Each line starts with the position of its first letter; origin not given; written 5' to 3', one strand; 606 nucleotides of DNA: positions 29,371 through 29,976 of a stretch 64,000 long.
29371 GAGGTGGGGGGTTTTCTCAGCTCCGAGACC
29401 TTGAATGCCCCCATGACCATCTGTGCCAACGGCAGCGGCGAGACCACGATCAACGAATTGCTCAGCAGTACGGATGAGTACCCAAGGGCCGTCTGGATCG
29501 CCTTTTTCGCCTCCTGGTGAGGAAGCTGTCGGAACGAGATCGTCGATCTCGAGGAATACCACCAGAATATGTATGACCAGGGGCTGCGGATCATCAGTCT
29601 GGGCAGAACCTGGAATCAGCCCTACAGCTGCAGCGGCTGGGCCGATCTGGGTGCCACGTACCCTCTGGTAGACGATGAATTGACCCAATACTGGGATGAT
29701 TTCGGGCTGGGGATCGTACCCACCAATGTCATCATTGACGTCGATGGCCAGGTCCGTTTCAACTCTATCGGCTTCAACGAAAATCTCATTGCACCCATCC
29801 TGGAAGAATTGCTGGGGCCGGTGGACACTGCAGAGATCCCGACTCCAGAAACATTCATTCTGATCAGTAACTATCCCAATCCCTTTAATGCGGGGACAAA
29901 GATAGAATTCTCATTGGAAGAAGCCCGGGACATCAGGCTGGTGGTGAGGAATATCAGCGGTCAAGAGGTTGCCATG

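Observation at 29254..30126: A T9SS-secreted thioredoxin-fold selenoprotein with UGA at the CxxC position and a downstream hairpin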

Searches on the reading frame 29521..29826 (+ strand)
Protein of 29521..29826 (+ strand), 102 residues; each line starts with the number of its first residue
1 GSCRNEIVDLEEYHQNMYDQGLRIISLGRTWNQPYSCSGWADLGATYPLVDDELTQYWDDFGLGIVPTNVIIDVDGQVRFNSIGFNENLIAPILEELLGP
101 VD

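Call 23: search_protein_representatives(protein=window:29521-29826:+)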
Query: 102 residues. Proteins with E-value up to 0.001 (for the whole library): 199; up to 1e-10: 35; up to 1e-30: 1. The best 150 are listed.
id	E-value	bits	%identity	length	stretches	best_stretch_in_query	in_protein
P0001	1.1e-51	190.0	100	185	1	17-102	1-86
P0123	5.1e-24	101.0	52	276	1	2-99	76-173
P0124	2.5e-22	95.5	53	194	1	15-99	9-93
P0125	4.5e-21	91.5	43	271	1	2-99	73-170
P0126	8.0e-21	90.7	30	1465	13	8-51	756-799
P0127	3.6e-19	85.4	44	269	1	2-98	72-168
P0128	1.2e-17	80.5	55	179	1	24-99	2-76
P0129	1.7e-17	80.0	35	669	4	7-55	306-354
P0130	1.5e-16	76.9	31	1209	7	8-93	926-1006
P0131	1.6e-16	76.9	30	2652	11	7-50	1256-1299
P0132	1.0e-14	71.1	42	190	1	14-102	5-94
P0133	1.0e-13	67.9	30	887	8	8-57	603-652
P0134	1.2e-13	67.6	32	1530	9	8-56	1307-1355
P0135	2.4e-13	66.6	38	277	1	1-95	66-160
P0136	5.4e-13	65.5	31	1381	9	7-59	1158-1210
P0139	1.5e-12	64.0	38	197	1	3-95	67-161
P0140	2.3e-12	63.5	38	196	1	14-100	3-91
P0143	6.5e-12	62.0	35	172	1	12-99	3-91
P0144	1.4e-11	61.0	38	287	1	2-93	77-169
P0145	1.6e-11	60.8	43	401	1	25-98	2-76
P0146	1.6e-11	60.8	42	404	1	25-95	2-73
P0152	3.9e-11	59.5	42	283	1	23-96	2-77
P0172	8.5e-09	52.0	46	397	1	30-98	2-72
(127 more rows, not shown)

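Call 27: find_encoding_contigs(protein=P0124, flank=3000, max_places=2)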
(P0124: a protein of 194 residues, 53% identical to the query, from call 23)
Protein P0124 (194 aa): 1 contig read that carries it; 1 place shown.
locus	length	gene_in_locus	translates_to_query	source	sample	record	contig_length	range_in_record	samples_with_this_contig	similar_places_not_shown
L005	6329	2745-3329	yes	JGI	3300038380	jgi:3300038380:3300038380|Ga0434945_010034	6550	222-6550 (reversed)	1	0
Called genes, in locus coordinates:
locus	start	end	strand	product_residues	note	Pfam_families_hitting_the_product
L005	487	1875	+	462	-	PF08309:LVIVD (weak), PF22544:HYDIN_VesB_CFA65-like_Ig (weak)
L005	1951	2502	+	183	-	PF18962:Por_Secre_tail (weak), PF13860:FlgD_ig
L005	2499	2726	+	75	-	-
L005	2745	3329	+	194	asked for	PF18962:Por_Secre_tail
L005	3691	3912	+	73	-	PF13711:DUF4160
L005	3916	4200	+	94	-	PF10387:DUF2442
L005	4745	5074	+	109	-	PF01022:HTH_5, PF12802:MarR_2 (weak), PF12840:HTH_20, PF01978:TrmB (weak)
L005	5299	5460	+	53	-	-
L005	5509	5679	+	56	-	-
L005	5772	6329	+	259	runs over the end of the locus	?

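Call 28: find_encoding_contigs(protein=P0135, flank=3000, max_places=2)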
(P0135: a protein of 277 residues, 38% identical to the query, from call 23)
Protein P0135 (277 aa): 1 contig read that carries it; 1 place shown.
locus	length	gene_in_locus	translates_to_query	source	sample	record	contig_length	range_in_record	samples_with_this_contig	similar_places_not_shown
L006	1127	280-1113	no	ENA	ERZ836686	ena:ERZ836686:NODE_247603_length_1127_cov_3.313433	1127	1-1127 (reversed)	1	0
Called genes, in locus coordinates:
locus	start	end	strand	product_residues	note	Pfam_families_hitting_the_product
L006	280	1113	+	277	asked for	PF00578:AhpC-TSA, PF08534:Redoxin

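Call 65: search_protein_families(library=pfam, proteins=[P0145, P0172, P0135, P0152, P0123, P0126, P0129], max_evalue=0.001)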
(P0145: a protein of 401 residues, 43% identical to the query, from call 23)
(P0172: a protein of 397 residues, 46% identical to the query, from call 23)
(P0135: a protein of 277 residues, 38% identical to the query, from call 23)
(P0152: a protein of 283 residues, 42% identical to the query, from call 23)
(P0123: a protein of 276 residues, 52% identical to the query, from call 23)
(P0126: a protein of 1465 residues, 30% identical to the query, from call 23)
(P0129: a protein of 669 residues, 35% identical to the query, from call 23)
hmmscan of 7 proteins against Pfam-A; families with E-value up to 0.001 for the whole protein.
P0145 (401 aa): 2 families
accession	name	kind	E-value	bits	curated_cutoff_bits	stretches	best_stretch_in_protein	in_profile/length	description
PF18962.6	Por_Secre_tail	-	2.7e-11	44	27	1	321-396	1-72/75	Secretion system C-terminal sorting domain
PF02412.23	TSP_3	-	6.8e-05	22.9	25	1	81-103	14-36/36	Thrombospondin type 3 repeat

P0172 (397 aa): 1 family
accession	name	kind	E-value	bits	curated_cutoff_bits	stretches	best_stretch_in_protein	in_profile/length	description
PF18962.6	Por_Secre_tail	-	3e-09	37.5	27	1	317-392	1-72/75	Secretion system C-terminal sorting domain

P0135 (277 aa): 2 families
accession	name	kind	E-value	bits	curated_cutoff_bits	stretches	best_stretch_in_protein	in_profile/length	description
PF00578.27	AhpC-TSA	-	1.6e-09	38.2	26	1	26-145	3-123/124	AhpC/TSA family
PF08534.16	Redoxin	-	2.5e-09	37.5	26.6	1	51-154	26-142/148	Redoxin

P0152 (283 aa): 2 families
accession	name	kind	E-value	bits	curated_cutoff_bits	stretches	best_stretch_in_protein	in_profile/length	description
PF18962.6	Por_Secre_tail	-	5.8e-06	27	27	1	221-276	2-66/75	Secretion system C-terminal sorting domain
PF00404.24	Dockerin_1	-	1.2e-05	25.9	22.9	1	131-180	4-54/57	Dockerin type I domain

P0123 (276 aa): 5 families
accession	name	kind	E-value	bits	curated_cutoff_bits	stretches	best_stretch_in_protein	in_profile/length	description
PF00578.27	AhpC-TSA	-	5.7e-10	39.6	26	1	46-154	16-123/124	AhpC/TSA family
PF13860.13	FlgD_ig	-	8.5e-06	26.1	27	1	205-251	12-58/79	FlgD Ig-like domain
PF08534.16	Redoxin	-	1e-05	25.8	26.6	1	63-171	29-147/148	Redoxin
PF13905.12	Thioredoxin_8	-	0.00029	21.6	27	1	63-104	2-44/94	Thioredoxin-like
PF00085.26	Thioredoxin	-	0.00043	20.7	23.5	1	50-95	7-50/103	Thioredoxin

P0126 (1465 aa): 8 families
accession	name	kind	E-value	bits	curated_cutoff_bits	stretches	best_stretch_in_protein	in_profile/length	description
PF09479.16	Flg_new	-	2.5e-130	425.2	27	18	750-790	1-40/65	Listeria-Bacteroides repeat domain (List_Bact_rpt)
PF18998.6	Flg_new_2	-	6.2e-48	161.1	23.6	0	392-443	11-72/73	Divergent InlB B-repeat domain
PF18676.6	MBG_2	-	4.4e-29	101.3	25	2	241-316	1-72/72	MBG domain (YGX type)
PF18655.7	SHIRT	-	3.4e-18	66.5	22.4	0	1381-1418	38-81/82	SHIRT domain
PF16561.11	AMPK1_CBM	-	2.7e-17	63.2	26.8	0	967-1004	19-57/85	Glycogen recognition site of AMP-activated protein kinase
PF07081.18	DUF1349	-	6.7e-17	62.2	32.4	0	1179-1255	69-145/179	Protein of unknown function (DUF1349)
PF14844.12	PH_BEACH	-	1.7e-05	25.4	27.5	0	1160-1190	2-32/99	PH domain associated with Beige/BEACH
PF21817.3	CapR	-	0.00035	21.1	24.2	0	955-973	4-22/67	CapR homology domain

P0129 (669 aa): 4 families
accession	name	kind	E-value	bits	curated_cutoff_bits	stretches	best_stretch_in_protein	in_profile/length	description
PF09479.16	Flg_new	-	2.3e-44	149.8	27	5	362-402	1-40/65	Listeria-Bacteroides repeat domain (List_Bact_rpt)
PF18998.6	Flg_new_2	-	9.9e-16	57.9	23.6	2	375-421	16-72/73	Divergent InlB B-repeat domain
PF18655.7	SHIRT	-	8.6e-07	30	22.4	0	450-478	49-78/82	SHIRT domain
PF16561.11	AMPK1_CBM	-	5.8e-05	23.7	26.8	0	396-432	19-56/85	Glycogen recognition site of AMP-activated protein kinase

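Call 69: predict_structure(alignment_id=A5)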
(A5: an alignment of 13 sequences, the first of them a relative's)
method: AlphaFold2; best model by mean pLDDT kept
length: 276 residues; sequences in the alignment: 13
mean_pLDDT: 81.6   pTM: 0.57
mean pLDDT of the five models: 81.6, 81.3, 78.6, 78.0, 77.9
residues with pLDDT >= 90: 89; 70-90: 142; 50-70: 34; < 50: 11
segments of 3 or more residues with pLDDT < 50: 179-189
pLDDT, mean of each block of 10 residues (from residue 1): 73 64 82 87 89 74 89 74 93 93 74 86 82 70 90 90 94 74 39 67 84 85 94 91 88 91 85 84
secondary structure, 60 per line:
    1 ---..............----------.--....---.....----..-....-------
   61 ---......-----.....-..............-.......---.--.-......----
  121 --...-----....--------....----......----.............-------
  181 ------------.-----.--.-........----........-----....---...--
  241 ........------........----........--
elements in order: H4-17 H31-34 E38-42 H50-53 E64-69 H75-79 H81-94 E96-102 H111-116 E123-125 H131-134 E143-146 E151-156 H161-173 E204-211 E216-223 E229-232 E236-238 E241-248 E255-262 E267-274

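Call 71: fold_search(model_id=the predicted structure, library=pdb)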
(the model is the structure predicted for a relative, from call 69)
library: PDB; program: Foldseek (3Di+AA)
matches with E <= 10: 1819; with E <= 0.001: 237
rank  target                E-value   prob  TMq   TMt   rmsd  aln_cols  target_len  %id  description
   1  2hyx_A                4.9e-12  1.00  0.44  0.37  20.2       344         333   17  Structure of the C-terminal domain of DipZ from Mycobacterium tuberculosis (released 2007-07-17)
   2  2hyx_D                8.3e-12  1.00  0.44  0.37  20.2       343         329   16  Structure of the C-terminal domain of DipZ from Mycobacterium tuberculosis (released 2007-07-17)
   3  5cyy_A                2.6e-11  1.00  0.43  0.36  20.4       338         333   16  Structure of the C-terminal domains of DipZ from Mycobacterium tuberculosis (released 2016-01-13)
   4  5cyy_D                2.7e-11  1.00  0.44  0.37  20.2       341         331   17  Structure of the C-terminal domains of DipZ from Mycobacterium tuberculosis (released 2016-01-13)
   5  2hyx_B                3.3e-11  1.00  0.46  0.39  20.3       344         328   16  Structure of the C-terminal domain of DipZ from Mycobacterium tuberculosis (released 2007-07-17)
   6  5cyy_B                4.9e-11  1.00  0.42  0.36  20.0       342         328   17  Structure of the C-terminal domains of DipZ from Mycobacterium tuberculosis (released 2016-01-13)
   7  4nmu_A                6.8e-09  1.00  0.46  0.82   2.5       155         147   20  Crystal Structure of Thiol-disulfide Oxidoreductase from Bacillus str. 'Ames Ancestor' (released 2013-12-18)
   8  3gl3_C                1.7e-08  1.00  0.44  0.83   2.7       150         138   21  Crystal structure of a putative Thiol:disulfide interchange protein DsbE from Chlorobium tepidum (released 2009-03-31)
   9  4nmu_D                2.4e-08  1.00  0.42  0.79   3.5       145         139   21  Crystal Structure of Thiol-disulfide Oxidoreductase from Bacillus str. 'Ames Ancestor' (released 2013-12-18)
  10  3c73_A                2.5e-08  1.00  0.38  0.70   3.5       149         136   17  Structure of CEHC variant ResA (released 2008-08-12)
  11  3gl3_D                3.2e-08  1.00  0.42  0.79   3.7       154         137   19  Crystal structure of a putative Thiol:disulfide interchange protein DsbE from Chlorobium tepidum (released 2009-03-31)
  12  3gl3_A                4.8e-08  1.00  0.42  0.77   3.1       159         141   18  Crystal structure of a putative Thiol:disulfide interchange protein DsbE from Chlorobium tepidum (released 2009-03-31)
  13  2h19_B                5.4e-08  1.00  0.41  0.76   3.3       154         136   16  Crystal Structure of ResA Cys77Ala Variant (released 2006-09-19)
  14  2h1g_B                5.8e-08  1.00  0.42  0.79   2.8       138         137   17  ResA C74A/C77A (released 2006-09-19)
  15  1su9_B                5.8e-08  1.00  0.41  0.79   2.9       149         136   17  Reduced structure of the soluble domain of ResA (released 2004-05-11)
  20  4nmu_B                1.6e-07  1.00  0.44  0.81   2.9       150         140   21  Crystal Structure of Thiol-disulfide Oxidoreductase from Bacillus str. 'Ames Ancestor' (released 2013-12-18)
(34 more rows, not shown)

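Call 74: find_encoding_contigs(protein=P0128, flank=10000, max_places=2)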
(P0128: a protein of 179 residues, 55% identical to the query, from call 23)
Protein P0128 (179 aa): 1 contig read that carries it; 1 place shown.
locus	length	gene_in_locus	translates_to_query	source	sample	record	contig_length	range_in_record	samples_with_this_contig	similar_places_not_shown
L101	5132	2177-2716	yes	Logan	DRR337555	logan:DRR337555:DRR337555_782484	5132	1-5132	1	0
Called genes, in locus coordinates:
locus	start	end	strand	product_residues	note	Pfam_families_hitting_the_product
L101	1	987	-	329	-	?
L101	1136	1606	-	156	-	PF01022:HTH_5 (weak), PF01047:MarR (weak), PF01978:TrmB (faint), PF13404:HTH_AsnC-type, PF13412:HTH_24, PF12840:HTH_20 (weak), PF01037:AsnC_trans_reg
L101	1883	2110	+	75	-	-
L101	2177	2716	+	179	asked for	PF18962:Por_Secre_tail (weak), PF13860:FlgD_ig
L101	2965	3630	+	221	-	PF08282:Hydrolase_3 (faint), PF12710:HAD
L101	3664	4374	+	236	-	PF08713:DNA_alkylation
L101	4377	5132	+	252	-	?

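Call 81: list_cluster_members(proteins=[P0124, P0128, P0132, P0140, P0143, P0145, P0146, P0152, P0172, P0123])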
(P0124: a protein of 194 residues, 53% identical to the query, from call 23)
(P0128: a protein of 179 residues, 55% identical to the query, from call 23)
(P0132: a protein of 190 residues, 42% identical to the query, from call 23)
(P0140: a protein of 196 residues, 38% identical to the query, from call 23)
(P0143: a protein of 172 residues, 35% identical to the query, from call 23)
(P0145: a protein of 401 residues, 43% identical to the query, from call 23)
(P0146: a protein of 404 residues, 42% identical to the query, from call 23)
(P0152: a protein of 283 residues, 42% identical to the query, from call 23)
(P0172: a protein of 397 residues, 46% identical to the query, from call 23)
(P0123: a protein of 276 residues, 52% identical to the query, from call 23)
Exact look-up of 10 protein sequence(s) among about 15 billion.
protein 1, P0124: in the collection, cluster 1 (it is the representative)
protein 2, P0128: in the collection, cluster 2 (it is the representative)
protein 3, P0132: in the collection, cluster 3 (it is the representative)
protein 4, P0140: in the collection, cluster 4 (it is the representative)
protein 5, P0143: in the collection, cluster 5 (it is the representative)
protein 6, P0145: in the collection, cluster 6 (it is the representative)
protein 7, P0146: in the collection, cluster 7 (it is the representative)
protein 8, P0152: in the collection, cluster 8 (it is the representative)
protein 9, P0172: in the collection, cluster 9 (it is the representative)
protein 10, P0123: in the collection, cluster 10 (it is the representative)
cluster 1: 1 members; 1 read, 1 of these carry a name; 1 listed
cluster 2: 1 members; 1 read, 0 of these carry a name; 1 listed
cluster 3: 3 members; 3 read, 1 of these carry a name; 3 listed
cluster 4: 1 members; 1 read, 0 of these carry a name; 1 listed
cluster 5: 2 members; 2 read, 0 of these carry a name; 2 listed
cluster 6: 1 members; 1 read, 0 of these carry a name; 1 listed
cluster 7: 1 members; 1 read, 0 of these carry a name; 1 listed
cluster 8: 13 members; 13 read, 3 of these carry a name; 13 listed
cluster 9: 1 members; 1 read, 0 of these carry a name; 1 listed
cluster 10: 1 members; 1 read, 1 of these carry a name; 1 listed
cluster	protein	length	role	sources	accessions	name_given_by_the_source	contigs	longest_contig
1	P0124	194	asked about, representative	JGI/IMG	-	hypothetical protein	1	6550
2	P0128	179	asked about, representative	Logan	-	-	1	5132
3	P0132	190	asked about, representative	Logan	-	-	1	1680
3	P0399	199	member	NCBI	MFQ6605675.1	MAG: T9SS type A sorting domain-containing protein [Fidelibacterota bacterium]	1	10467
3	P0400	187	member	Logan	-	-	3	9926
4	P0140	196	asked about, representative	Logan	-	-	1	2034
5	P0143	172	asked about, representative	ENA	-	-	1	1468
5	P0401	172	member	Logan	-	-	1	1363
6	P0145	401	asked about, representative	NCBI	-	-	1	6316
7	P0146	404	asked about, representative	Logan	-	-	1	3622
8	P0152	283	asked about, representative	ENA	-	-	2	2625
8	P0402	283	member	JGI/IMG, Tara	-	hypothetical protein | strand:- start:149 stop:1000 length:852 start_codon:yes stop_codon:yes gene_type:complete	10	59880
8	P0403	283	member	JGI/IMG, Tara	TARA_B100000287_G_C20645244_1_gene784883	hypothetical protein | strand:- start:788 stop:1639 length:852 start_codon:yes stop_codon:yes gene_type:complete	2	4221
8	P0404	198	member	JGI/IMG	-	hypothetical protein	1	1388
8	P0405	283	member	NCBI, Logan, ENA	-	-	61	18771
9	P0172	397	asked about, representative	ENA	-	-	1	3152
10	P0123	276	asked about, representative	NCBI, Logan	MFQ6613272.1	MAG: redoxin domain-containing protein [Fidelibacterota bacterium]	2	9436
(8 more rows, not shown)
